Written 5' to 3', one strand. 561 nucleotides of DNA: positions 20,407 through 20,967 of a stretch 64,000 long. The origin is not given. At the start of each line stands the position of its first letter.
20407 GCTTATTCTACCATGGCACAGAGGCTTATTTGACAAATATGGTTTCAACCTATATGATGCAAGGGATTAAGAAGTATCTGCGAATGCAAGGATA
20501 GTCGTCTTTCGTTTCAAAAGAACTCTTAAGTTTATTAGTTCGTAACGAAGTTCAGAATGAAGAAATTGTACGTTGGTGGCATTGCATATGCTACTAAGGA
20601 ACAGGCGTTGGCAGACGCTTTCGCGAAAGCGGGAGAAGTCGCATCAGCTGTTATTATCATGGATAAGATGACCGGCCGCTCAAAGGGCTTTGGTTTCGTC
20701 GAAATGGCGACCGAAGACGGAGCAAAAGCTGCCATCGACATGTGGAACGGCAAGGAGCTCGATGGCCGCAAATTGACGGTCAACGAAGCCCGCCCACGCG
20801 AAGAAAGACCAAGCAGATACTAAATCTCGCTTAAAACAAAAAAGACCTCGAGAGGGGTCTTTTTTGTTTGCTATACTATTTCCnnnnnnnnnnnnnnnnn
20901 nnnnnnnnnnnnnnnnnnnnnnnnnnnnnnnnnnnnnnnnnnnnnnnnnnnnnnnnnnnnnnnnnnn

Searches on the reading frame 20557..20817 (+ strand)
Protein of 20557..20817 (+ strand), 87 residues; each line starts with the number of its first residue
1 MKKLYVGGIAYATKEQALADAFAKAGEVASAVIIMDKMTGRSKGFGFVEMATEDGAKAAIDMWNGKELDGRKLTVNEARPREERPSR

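Call 85: search_protein_families(library=pfam, proteins=[window:20557-20817:+], max_evalue=0.001)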
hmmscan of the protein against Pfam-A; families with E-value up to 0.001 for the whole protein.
window:20557-20817:+ (87 aa): 1 family
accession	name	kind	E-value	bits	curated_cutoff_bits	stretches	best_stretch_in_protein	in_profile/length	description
PF00076.28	RRM_1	-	4.9e-21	74.8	20.7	1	4-73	1-69/70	RNA recognition motif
